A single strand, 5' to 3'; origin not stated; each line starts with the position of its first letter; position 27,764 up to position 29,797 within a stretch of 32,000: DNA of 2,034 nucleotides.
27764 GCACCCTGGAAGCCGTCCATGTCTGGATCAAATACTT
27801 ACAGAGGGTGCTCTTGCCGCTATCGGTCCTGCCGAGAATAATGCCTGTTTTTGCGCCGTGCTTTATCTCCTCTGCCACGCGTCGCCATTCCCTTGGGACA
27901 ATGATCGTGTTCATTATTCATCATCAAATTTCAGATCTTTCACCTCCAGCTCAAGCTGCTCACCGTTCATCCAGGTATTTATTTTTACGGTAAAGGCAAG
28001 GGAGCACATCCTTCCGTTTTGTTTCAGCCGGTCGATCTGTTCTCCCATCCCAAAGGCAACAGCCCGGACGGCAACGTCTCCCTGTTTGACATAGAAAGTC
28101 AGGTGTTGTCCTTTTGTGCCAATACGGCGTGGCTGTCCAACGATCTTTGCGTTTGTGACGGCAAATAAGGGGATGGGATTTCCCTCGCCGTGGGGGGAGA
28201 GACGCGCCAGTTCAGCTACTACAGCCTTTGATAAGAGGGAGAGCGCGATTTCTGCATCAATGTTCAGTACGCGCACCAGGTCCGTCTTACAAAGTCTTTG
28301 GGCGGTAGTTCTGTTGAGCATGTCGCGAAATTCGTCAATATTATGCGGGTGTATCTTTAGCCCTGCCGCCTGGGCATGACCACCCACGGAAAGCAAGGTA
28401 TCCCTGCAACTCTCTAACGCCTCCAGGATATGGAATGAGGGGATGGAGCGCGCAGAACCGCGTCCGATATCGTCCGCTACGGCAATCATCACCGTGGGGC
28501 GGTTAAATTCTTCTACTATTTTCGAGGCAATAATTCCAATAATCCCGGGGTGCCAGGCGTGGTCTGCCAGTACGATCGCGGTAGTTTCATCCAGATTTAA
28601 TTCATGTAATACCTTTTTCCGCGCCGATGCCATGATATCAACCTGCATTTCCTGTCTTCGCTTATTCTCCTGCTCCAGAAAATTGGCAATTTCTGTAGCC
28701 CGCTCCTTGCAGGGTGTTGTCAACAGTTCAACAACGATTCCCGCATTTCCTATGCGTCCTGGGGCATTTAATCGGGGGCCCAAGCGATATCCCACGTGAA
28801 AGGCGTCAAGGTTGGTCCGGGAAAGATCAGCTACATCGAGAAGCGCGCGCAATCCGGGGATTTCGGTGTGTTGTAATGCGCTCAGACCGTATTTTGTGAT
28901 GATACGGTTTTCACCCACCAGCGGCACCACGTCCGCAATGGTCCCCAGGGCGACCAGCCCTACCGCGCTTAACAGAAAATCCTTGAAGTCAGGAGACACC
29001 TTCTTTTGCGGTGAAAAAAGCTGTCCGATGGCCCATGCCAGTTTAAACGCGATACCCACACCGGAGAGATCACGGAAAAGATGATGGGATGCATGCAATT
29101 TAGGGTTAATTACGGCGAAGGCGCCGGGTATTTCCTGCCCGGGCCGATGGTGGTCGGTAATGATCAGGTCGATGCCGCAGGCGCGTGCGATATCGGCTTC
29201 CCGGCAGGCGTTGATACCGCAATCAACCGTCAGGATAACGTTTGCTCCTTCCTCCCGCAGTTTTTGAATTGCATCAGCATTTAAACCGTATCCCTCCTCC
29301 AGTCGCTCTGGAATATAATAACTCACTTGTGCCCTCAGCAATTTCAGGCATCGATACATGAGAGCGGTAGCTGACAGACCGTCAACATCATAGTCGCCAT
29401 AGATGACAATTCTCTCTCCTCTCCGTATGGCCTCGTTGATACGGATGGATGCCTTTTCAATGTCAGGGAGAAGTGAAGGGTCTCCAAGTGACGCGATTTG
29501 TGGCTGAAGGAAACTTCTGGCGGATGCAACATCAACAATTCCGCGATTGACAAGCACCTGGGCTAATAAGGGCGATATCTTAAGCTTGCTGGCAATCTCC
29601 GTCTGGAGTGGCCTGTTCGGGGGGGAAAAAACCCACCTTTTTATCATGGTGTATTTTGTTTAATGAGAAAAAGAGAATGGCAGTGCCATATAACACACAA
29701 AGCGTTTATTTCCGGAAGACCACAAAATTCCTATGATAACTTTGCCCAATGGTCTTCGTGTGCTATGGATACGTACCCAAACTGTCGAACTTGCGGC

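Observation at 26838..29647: recJ translationally coupled (TAATG) to a Clp1-family polynucleotide 5'-kinase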

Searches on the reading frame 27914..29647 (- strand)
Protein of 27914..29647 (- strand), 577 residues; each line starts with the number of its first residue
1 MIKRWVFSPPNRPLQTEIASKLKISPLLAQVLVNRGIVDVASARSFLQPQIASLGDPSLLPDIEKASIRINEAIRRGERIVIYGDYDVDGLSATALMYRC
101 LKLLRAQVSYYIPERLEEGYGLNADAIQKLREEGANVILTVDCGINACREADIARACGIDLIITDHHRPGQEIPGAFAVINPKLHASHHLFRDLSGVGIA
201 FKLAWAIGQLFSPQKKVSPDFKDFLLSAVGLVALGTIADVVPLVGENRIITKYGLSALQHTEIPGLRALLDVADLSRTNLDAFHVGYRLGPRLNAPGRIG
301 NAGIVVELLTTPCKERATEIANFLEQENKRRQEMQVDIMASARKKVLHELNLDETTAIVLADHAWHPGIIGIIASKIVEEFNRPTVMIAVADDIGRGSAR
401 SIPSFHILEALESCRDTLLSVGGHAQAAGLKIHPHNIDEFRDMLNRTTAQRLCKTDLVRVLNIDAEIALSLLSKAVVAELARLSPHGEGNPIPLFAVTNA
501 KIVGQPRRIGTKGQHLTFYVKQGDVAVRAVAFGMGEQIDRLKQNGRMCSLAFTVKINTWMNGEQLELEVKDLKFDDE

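Call 4: search_protein_families(library=pfam, proteins=[window:27914-29647:-], max_evalue=0.01)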
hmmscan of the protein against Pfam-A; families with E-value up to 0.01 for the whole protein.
window:27914-29647:- (577 aa): 3 families
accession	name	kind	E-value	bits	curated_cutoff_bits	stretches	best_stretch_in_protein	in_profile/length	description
PF17768.7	RecJ_OB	-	7.4e-26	90.8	27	1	463-571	1-107/107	RecJ OB domain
PF01368.27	DHH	-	1.1e-24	87.5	28.1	1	79-228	1-124/125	DHH family, N-terminal domain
PF02272.25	DHHA1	-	4.8e-15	56.3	25.9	1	357-447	4-99/102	DHHA1 domain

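Call 5: search_protein_families(library=ncbifam, proteins=[window:27914-29647:-], max_evalue=0.01)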
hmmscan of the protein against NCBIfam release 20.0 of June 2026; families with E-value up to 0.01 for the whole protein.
window:27914-29647:- (577 aa): 5 families
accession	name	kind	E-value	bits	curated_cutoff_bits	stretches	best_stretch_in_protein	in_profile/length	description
TIGR00644.1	recJ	equivalog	4.6e-162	540.1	396.9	1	25-572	2-546/546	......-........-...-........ exonuclease RecJ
NF008290.0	PRK11070.1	equivalog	2.7e-93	313.4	900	1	16-572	14-574/577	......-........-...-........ exonuclease RecJ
NF053576.1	RecJ_archaeal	equivalog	1.7e-21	76.6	360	2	70-256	4-170/452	RecJ family nuclease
NF053575.1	GAN_nuclease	exception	1.7e-11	43.4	850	2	70-207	17-148/467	GINS-associated RecJ family nuclease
NF040701.1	RecJ_Meth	equivalog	1.6e-06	27.2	550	1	77-209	7-132/449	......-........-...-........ exonuclease RecJ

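Call 62: search_solved_structures(query=window:27914-29647:-, max_evalue=1e-10, show_alignments=2)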
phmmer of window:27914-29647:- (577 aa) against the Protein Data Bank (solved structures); distinct sequences matched with E-value up to 1e-10: 4.
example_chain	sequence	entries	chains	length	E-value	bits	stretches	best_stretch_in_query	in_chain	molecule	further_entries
8y30_A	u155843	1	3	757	9.7e-89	301.5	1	4-575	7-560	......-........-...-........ exonuclease RecJ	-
5f54_A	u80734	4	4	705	5.9e-86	292.3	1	4-518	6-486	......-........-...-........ exonuclease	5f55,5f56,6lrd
2zxo_A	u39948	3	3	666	2e-71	244.3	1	13-535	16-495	Single-stranded DNA specific exonuclease RecJ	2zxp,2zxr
1ir6_A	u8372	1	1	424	1.7e-67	231.4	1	60-495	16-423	exonuclease RecJ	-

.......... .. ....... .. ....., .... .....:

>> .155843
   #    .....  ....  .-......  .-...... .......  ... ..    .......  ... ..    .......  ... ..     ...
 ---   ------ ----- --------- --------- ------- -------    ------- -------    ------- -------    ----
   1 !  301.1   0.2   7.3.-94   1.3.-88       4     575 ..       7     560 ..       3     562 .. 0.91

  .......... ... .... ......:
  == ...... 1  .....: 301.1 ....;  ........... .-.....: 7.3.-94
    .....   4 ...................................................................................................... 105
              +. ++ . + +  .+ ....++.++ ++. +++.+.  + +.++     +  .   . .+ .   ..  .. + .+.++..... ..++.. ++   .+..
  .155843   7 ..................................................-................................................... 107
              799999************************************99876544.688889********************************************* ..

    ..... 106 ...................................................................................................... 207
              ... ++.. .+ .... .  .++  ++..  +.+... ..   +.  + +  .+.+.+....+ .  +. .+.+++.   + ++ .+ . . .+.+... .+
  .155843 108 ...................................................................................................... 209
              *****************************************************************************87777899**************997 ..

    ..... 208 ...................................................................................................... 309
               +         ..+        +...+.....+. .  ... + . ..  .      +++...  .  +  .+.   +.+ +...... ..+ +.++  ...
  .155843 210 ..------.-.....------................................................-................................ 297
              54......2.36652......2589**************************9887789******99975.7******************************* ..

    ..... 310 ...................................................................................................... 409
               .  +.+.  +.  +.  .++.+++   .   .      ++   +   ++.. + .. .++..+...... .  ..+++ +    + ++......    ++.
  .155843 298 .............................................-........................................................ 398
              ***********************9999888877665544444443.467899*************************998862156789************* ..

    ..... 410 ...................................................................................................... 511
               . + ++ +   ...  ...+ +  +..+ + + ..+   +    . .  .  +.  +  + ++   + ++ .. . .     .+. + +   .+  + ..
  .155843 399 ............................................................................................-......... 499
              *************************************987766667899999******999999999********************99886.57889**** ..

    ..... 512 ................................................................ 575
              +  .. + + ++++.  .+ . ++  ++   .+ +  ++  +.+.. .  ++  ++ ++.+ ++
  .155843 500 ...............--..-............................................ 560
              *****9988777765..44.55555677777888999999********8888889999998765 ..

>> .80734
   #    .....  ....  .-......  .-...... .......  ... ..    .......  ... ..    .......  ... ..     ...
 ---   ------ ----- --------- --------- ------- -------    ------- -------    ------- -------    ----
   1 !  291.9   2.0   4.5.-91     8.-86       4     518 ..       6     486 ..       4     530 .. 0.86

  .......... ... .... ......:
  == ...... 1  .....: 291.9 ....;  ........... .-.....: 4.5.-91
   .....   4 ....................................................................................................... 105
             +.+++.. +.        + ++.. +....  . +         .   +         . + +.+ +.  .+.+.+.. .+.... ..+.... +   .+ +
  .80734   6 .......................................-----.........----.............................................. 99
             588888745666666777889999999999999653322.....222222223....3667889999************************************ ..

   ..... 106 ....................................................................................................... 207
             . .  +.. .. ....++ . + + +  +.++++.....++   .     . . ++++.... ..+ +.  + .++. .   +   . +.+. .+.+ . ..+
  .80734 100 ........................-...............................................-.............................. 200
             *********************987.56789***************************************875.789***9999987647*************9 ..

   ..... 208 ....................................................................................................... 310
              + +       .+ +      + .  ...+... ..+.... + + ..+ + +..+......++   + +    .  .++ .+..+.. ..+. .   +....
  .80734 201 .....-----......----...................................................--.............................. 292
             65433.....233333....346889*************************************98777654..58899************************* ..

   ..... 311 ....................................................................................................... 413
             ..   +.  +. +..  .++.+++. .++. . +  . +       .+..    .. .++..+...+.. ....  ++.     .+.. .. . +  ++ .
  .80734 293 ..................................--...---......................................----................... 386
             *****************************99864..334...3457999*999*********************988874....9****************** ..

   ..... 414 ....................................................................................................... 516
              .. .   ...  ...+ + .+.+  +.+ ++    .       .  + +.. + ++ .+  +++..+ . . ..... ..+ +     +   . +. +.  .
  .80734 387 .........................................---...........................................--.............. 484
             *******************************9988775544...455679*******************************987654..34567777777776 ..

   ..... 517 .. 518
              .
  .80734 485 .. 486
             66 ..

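Call 97: search_protein_families(library=padloc, proteins=[window:27914-29647:-], max_evalue=0.01)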
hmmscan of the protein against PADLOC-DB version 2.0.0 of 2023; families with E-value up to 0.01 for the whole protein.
window:27914-29647:- (577 aa): 0 families
